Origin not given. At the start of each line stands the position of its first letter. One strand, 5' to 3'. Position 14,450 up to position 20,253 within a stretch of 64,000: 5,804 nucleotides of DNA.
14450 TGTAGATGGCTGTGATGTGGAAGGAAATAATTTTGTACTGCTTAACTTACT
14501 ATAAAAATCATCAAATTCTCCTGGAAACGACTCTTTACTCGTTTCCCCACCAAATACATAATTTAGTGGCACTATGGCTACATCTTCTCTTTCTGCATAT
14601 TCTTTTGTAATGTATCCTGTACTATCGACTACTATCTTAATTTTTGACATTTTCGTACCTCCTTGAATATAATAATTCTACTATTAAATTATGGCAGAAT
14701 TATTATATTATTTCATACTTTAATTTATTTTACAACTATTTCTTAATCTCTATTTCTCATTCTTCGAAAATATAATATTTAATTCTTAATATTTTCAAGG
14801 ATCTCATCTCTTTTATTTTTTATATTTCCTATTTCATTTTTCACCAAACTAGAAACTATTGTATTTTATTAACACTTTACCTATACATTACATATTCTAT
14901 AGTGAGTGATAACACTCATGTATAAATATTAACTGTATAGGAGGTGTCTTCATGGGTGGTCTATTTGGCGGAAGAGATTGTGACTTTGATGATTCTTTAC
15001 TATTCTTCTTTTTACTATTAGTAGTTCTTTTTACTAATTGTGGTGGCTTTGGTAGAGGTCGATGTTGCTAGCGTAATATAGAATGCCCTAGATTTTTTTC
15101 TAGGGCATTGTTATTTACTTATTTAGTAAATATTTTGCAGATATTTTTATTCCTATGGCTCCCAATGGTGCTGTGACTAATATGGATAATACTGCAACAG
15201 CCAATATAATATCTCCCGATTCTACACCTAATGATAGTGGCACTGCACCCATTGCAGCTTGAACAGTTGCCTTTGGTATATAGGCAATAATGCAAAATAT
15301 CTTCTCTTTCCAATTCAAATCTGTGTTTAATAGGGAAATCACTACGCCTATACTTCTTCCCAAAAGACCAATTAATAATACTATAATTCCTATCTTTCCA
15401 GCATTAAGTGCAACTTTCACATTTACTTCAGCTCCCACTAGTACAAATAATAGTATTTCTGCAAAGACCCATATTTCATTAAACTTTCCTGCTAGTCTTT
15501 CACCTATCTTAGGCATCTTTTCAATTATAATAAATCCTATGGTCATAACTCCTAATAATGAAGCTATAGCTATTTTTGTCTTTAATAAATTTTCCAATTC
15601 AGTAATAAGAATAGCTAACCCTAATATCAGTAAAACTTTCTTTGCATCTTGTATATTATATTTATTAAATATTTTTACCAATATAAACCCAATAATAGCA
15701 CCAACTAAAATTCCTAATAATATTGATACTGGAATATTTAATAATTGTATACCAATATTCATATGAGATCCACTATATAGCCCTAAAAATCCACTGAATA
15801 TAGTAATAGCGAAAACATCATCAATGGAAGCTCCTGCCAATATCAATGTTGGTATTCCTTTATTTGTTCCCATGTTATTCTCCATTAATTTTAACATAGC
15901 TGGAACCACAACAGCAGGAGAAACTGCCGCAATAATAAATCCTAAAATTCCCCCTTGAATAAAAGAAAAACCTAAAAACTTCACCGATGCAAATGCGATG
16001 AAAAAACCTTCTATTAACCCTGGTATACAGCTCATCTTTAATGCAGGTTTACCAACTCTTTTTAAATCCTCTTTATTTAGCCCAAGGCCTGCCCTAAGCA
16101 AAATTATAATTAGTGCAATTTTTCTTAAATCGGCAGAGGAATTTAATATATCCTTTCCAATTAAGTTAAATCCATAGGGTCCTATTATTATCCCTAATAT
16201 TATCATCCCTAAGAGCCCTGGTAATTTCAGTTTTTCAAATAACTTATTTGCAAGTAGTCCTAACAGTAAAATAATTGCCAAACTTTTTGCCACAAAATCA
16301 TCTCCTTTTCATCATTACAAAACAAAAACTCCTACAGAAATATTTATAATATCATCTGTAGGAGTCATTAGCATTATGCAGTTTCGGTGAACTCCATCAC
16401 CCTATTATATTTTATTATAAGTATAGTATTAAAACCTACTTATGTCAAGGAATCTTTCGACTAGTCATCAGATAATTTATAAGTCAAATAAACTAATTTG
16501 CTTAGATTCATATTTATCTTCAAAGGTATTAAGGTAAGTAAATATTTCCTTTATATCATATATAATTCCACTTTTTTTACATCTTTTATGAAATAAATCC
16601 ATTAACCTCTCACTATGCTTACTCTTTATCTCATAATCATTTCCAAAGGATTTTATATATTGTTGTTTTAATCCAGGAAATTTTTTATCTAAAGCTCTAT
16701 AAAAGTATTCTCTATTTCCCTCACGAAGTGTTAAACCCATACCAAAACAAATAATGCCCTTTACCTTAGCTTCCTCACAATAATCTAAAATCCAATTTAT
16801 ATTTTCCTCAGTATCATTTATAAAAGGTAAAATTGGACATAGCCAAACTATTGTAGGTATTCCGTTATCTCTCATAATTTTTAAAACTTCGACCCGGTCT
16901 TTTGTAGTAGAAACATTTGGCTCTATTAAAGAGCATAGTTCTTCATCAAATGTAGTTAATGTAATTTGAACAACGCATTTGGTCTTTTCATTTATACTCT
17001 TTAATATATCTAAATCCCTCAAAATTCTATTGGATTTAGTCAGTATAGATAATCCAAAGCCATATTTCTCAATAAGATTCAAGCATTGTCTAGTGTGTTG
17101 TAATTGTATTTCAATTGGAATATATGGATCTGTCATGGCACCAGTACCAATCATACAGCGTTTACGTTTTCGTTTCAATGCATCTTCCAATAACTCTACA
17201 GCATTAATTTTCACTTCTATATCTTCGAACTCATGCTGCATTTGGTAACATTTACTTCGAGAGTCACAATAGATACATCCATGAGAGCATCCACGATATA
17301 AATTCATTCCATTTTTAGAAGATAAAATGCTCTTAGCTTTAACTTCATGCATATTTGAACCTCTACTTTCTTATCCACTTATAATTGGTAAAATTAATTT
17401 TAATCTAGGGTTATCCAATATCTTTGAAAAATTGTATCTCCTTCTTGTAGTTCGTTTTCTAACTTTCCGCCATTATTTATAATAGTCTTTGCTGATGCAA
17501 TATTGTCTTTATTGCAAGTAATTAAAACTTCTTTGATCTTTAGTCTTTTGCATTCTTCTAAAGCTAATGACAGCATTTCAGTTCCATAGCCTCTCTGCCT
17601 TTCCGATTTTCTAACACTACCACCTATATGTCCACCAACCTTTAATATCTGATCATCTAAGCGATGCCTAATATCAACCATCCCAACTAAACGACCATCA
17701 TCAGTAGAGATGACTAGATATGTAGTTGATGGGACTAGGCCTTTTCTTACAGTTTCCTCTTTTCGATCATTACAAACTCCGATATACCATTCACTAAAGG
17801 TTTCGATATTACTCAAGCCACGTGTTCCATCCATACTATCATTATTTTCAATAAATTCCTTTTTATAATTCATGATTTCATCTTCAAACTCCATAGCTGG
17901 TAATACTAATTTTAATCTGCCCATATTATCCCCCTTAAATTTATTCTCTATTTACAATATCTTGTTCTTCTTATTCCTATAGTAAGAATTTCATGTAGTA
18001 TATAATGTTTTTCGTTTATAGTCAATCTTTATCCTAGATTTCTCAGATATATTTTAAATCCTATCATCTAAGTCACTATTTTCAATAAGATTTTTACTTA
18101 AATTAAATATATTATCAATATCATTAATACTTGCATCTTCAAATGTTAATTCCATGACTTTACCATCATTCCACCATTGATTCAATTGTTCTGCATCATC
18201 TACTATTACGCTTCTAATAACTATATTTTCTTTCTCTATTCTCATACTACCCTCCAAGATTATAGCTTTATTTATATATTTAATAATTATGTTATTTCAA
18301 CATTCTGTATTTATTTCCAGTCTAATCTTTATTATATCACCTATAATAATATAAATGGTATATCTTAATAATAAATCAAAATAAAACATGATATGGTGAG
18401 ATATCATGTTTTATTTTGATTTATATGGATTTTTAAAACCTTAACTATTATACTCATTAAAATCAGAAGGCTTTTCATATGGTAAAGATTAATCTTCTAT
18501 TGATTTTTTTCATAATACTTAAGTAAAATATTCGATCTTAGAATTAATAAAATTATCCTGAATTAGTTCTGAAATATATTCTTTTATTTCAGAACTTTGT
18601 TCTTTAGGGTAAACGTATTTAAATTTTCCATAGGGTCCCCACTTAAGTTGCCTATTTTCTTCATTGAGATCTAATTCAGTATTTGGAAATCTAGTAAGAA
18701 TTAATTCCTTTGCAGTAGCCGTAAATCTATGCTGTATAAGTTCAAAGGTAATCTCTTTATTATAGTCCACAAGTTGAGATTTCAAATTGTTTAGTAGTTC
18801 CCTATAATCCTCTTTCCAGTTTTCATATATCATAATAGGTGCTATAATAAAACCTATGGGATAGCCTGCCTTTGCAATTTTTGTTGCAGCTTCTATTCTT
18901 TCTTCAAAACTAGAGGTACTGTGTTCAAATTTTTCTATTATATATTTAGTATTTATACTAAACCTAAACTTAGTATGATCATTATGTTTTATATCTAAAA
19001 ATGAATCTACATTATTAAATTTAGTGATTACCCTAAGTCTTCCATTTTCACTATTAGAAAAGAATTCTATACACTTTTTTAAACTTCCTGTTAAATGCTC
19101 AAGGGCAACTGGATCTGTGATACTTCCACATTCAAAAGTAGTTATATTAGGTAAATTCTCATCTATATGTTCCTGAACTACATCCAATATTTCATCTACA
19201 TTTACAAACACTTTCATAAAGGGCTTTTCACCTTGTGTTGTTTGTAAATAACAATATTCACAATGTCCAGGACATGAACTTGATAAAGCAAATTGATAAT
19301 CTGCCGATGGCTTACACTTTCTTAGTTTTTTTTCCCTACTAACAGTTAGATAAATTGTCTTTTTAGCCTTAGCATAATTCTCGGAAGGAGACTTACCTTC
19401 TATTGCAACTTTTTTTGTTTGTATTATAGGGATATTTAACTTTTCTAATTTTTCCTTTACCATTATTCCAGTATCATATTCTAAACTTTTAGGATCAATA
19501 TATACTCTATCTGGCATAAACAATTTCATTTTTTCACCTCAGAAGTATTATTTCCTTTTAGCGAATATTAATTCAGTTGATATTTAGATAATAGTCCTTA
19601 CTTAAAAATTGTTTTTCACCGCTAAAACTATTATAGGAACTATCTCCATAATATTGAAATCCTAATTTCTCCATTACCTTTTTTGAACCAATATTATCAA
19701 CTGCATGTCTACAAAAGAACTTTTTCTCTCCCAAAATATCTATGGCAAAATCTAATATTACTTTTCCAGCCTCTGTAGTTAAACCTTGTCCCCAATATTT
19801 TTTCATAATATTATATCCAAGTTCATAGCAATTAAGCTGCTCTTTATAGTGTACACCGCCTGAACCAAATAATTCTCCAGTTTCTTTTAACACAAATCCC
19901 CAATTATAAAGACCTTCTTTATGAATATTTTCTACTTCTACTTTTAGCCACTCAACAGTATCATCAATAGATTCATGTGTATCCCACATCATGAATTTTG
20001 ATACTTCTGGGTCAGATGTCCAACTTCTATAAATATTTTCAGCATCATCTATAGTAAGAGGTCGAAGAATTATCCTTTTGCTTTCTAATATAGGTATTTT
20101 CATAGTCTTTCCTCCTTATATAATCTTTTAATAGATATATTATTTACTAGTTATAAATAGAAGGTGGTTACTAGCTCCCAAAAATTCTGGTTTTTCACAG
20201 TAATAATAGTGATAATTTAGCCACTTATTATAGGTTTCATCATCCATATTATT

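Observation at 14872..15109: Unannotated 39-aa YjcZ-like micro-protein behind a textbook sigma-K promoter (copy 1).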

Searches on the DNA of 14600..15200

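Call 39: search_rna_families(source=window, start=14600, end=15200, threshold=evalue, max_evalue=1)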
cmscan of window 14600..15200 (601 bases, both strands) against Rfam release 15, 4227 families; matches with E-value up to 1: 1.
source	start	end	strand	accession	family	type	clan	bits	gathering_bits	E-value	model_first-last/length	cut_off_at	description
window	14890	14916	-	RF01105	SBWMV2_UPD-PKl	Cis-reg;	-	24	39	0.42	1-27/27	no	Pseudoknot of upstream pseudoknot domain (UPD) of the 3'UTR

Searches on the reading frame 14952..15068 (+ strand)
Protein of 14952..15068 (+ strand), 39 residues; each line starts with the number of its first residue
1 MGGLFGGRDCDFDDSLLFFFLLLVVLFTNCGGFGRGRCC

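Call 3: search_protein_families(library=ncbifam, proteins=[window:14952-15068:+], max_evalue=10)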
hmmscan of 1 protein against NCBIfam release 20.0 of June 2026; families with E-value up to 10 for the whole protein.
seq(39 aa): 0 families

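Call 4: search_protein_families(library=pfam, proteins=[window:14952-15068:+], max_evalue=10)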
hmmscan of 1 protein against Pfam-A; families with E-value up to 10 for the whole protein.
seq(39 aa): 0 families

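Call 17: search_protein_families(library=pfam, alignment_id=A3, max_evalue=10)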
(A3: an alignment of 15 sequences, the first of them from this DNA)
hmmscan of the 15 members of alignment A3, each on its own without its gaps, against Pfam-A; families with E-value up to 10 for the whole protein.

A. member 1, seq(39 aa): 0 families

B. families by the number of members that match (of 15 scanned): 10 families
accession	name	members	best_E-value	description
PF17988.6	VEGFR-2_TMD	12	0.006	VEGFR-2 Transmembrane domain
PF06589.16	CRA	5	0.42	Circumsporozoite-related antigen (CRA)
PF13567.11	DUF4131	4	0.13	Domain of unknown function (DUF4131)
PF05814.16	Ac76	2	5.1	Orf76 (Ac76)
PF07690.21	MFS_1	1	0.046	Major Facilitator Superfamily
PF01040.23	UbiA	1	0.079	UbiA prenyltransferase family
PF11992.13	TgpA_N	1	0.36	TgpA N-terminal domain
PF03988.17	DUF347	1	0.43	Repeat of Unknown Function (DUF347)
PF15145.11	DUF4577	1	1.7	Domain of unknown function (DUF4577)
PF09716.15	ETRAMP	1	1.8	Malarial early transcribed membrane protein (ETRAMP)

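Call 18: search_protein_families(library=ncbifam, alignment_id=A3, max_evalue=10)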
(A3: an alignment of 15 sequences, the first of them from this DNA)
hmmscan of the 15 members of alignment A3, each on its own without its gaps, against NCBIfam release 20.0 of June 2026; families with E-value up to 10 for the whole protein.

A. member 1, seq(39 aa): 0 families

B. families by the number of members that match (of 15 scanned): 6 families
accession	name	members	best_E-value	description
NF058595.1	invert_tail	3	0.053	lipo-invert putative C-terminal anchoring domain-containing protein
NF010233.0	PRK13682.2-4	2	0.031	hypothetical protein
NF049980.1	SfMCT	1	0.05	L-lactate MFS transporter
TIGR00883.1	2A0106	1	0.056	metabolite/H+ symporter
NF007359.1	PRK09855.1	1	0.099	PTS galactosamine transporter subunit IID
NF009212.0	PRK12561.1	1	0.34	NAD(P)H-quinone oxidoreductase subunit 4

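Call 21: find_related_loci(query=A3, collection=genome_contigs, flank=3000)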
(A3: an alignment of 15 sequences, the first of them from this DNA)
Query A3 (39 aa) in genome_contigs; peptide patterns used: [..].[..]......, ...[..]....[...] (x = any residue, [..] = any of these).
600 stretches matched a pattern (row limit reached: there are more); 11 encode a relative of the query (tblastn E <= 1e-3); 10 distinct loci.
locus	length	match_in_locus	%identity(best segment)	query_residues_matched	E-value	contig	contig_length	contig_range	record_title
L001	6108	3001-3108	68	2-38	8e-9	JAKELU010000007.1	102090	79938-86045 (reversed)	Firmicutes bacterium FC7 FC7_Scaffold7, whole genome shotgun sequence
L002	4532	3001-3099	62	3-36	6e-8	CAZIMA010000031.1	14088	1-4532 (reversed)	MAG TPA_asm: uncultured Tissierella sp. isolate SRP192927_co5_868 genome assembly, contig: NODE_6443_length_14088_cov_5.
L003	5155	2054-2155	68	1-30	1e-7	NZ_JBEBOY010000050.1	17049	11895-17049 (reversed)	MAG: Tissierella praeacuta isolate T1.bin.44 NODE_5535_length_17049_cov_31.423444, whole genome shotgun sequence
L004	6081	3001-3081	75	3-30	2e-7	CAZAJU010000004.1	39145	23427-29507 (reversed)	MAG TPA_asm: uncultured Tissierella sp. isolate SRP192927_co5_32 genome assembly, contig: NODE_882_length_39145_cov_11.9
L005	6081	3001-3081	68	2-29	1e-6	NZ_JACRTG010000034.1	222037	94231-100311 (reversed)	Paratissierella segnis strain BX21 BX-21_ctg0006, whole genome shotgun sequence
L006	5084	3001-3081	67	1-30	2e-6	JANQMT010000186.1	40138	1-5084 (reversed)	MAG: Clostridia bacterium isolate PL25b_bin.38 k99_2851504, whole genome shotgun sequence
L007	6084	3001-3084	61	1-33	2e-6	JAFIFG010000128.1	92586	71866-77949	MAG: Clostridiaceae bacterium isolate coassembly_bin.26 k141_35250, whole genome shotgun sequence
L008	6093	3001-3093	58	3-33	3e-6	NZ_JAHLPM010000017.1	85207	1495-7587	Tissierella simiarum strain MSJ-40 M40_ctg0017, whole genome shotgun sequence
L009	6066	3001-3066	73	12-33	5e-6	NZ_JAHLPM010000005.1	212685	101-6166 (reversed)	Tissierella simiarum strain MSJ-40 M40_ctg0005, whole genome shotgun sequence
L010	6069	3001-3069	65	12-34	6e-6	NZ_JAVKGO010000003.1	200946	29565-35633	Serpentinicella sp. ANB-PHB4 NODE_3_length_200946_cov_127.762243, whole genome shotgun sequence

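Call 25: list_cluster_members(proteins=[window:14952-15068:+, window:48497-48616:+, P0014, P0013, P0009, P0005, P0001, P0002])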
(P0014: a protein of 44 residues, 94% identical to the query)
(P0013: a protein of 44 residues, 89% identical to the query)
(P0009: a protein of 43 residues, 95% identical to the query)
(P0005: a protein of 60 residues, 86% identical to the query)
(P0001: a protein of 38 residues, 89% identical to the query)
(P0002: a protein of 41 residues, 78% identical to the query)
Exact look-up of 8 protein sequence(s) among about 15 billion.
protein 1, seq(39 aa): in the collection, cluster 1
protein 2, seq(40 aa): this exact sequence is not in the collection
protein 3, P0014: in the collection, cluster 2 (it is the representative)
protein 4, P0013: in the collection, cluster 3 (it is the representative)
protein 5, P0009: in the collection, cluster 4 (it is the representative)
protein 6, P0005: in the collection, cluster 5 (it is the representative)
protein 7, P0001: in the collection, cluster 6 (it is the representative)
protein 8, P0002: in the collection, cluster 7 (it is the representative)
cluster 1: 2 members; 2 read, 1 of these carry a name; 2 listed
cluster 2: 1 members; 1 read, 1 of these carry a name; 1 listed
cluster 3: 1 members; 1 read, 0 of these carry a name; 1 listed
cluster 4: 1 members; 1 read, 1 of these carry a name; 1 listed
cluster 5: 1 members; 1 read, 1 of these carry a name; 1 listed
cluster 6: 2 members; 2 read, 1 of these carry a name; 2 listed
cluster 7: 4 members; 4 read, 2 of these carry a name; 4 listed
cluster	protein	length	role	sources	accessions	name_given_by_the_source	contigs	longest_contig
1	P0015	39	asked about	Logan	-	-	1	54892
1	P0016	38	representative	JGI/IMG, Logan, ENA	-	hypothetical protein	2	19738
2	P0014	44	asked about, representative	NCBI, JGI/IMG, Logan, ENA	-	hypothetical protein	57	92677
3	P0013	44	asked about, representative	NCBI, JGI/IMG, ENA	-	-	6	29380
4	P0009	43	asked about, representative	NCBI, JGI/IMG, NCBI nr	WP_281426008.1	hypothetical protein [Crassaminicella profunda] | hypothetical protein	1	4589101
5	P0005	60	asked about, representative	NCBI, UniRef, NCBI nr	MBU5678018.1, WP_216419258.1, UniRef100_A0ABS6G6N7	hypothetical protein KQI88_16485 [Alkaliphilus sp. MSJ-5] | Sporulation protein YjcZ n=1 Tax=Alkaliphilus flagellatus TaxID=2841507 ... | hypothetical protein [Alkaliphilus flagellatus]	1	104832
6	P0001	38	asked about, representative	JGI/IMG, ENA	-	hypothetical protein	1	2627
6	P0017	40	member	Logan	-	-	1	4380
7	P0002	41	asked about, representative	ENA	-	-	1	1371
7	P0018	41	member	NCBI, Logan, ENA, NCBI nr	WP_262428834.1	hypothetical protein [Paratissierella segnis]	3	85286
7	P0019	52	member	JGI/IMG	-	hypothetical protein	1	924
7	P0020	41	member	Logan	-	-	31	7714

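Call 28: find_encoding_contigs(protein=window:14952-15068:+, flank=3000, max_places=4)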
Protein seq(39 aa) (39 aa): 1 contig read that carries it; 1 place shown.
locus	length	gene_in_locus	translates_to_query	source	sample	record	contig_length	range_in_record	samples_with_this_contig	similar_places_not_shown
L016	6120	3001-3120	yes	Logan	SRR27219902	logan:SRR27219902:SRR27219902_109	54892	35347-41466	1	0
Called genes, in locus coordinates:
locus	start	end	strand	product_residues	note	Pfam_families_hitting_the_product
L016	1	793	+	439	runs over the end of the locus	PF03721:UDPG_MGDP_dh_N, PF00984:UDPG_MGDP_dh, PF03720:UDPG_MGDP_dh_C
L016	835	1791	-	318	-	PF01073:3Beta_HSD, PF01370:Epimerase, PF02719:Polysacc_synt_2 (weak), PF04321:RmlD_sub_bind, PF16363:GDP_Man_Dehyd, PF07993:NAD_binding_4 (weak)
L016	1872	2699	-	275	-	PF02645:DegV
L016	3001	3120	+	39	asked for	-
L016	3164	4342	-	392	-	PF00999:Na_H_Exchanger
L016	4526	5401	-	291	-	PF04055:Radical_SAM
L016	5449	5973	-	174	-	PF13302:Acetyltransf_3, PF00583:Acetyltransf_1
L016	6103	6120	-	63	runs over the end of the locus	-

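Call 54: search_protein_representatives(alignment_id=A3)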
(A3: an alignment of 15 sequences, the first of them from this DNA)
Query: 15 sequences, 42 profile positions. Proteins with E-value up to 0.001 (for the whole library): 333; up to 1e-10: 57; up to 1e-30: 0. The best 150 are listed.
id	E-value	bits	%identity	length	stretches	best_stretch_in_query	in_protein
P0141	1.0e-19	86.1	-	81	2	1-36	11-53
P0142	2.8e-18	81.5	-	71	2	6-36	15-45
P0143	2.9e-18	81.4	-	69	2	3-39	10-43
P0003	4.6e-18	80.8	-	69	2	1-36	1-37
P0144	6.4e-17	77.1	-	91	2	1-36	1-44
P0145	3.7e-16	74.7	-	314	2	13-37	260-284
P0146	4.6e-16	74.4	-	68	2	5-36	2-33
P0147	1.0e-15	73.2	-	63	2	1-36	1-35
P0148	1.6e-15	72.6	-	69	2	1-35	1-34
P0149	2.9e-15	71.8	-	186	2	1-36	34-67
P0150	4.1e-15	71.3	-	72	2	5-39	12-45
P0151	1.2e-14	69.9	-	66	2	5-36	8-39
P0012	1.6e-14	69.4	-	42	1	1-42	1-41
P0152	2.1e-14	69.1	-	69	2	5-42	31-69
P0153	3.2e-14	68.5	-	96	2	9-38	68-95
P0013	1.2e-09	53.8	-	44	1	3-42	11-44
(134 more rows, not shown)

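Call 63: predict_structure(alignment_id=A3)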
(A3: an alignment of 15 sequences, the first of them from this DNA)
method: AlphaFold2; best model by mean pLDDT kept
length: 39 residues; sequences in the alignment: 15
mean_pLDDT: 68.7   pTM: 0.39
mean pLDDT of the five models: 68.7, 67.1, 66.9, 66.7, 64.4
residues with pLDDT >= 90: 6; 70-90: 11; 50-70: 19; < 50: 3
segments of 3 or more residues with pLDDT < 50: 1-3
pLDDT, mean of each block of 10 residues (from residue 1): 51 78 87 57
secondary structure, 60 per line:
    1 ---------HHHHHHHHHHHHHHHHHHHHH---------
elements in order: H10-30

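Call 70: search_protein_families(library=pfam, alignment_id=A6, max_evalue=10)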
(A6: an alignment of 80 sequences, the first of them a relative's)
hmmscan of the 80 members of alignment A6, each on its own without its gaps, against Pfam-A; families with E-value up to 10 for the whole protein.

A. member 1, P0141 (81 aa): 1 family
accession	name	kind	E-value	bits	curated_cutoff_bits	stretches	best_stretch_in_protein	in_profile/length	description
PF17988.6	VEGFR-2_TMD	-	2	8.4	25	1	61-72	19-30/35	VEGFR-2 Transmembrane domain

B. families by the number of members that match (of 80 scanned): 27 families (the first 25 are shown)
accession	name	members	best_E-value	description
PF17988.6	VEGFR-2_TMD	32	0.0065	VEGFR-2 Transmembrane domain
PF05814.16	Ac76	10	0.015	Orf76 (Ac76)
PF13567.11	DUF4131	8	0.16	Domain of unknown function (DUF4131)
PF03988.17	DUF347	3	0.049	Repeat of Unknown Function (DUF347)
PF20967.2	MASE7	2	0.28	MASE7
PF05624.19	LSR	2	0.39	Lipolysis stimulated receptor (LSR)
PF06589.16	CRA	2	3.4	Circumsporozoite-related antigen (CRA)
PF14897.12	EpsG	1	0.045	EpsG family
PF05940.17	NnrS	1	0.06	NnrS protein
PF05078.17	DUF679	1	0.061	Protein of unknown function (DUF679)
PF17647.6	DUF5518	1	0.061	Family of unknown function (DUF5518)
PF02990.21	EMP70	1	0.11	Endomembrane protein 70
PF07281.17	INSIG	1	0.12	Insulin-induced protein (INSIG)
PF20556.3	DUF6768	1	0.23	Family of unknown function (DUF6768)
PF16214.10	AC_N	1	0.33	Adenylyl cyclase N-terminal extracellular and transmembrane region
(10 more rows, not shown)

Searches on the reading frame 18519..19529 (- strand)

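Call 66: search_protein_families(library=ncbifam, proteins=[window:18519-19529:-], max_evalue=0.00001)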
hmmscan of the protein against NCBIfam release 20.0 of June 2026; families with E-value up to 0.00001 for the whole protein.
window:18519-19529:- (336 aa): 2 families
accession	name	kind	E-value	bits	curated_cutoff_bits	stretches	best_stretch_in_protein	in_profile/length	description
TIGR04070.1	photo_TT_lyase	equivalog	1.9e-151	503.8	400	1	4-336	1-338/338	spore photoproduct lyase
TIGR03886.1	lyase_spl_fam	equivalog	1.6e-28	99.9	437.55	1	7-334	2-344/346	spore photoproduct lyase family protein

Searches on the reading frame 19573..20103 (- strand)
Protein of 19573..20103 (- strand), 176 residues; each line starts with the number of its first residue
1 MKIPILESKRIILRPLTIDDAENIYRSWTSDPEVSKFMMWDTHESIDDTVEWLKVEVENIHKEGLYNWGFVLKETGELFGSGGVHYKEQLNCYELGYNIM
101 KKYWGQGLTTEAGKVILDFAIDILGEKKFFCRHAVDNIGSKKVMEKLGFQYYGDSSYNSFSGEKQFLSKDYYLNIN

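Call 66: search_protein_families(library=ncbifam, proteins=[window:19573-20103:-], max_evalue=0.00001)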
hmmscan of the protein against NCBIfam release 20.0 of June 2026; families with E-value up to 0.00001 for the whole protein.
window:19573-20103:- (176 aa): 2 families
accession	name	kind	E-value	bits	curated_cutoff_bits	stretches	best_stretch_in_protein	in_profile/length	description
NF040702.1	ileS_w_GNAT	exception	3.8e-09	34.7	1999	1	6-156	282-424/1100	isoleucine--tRNA ligase, N-acetyltransferase domain-containing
NF000485.1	TlmB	exception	6.5e-06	25.6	625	1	8-127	5-119/292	bleomycin family antibiotic N-acetyltransferase TlmB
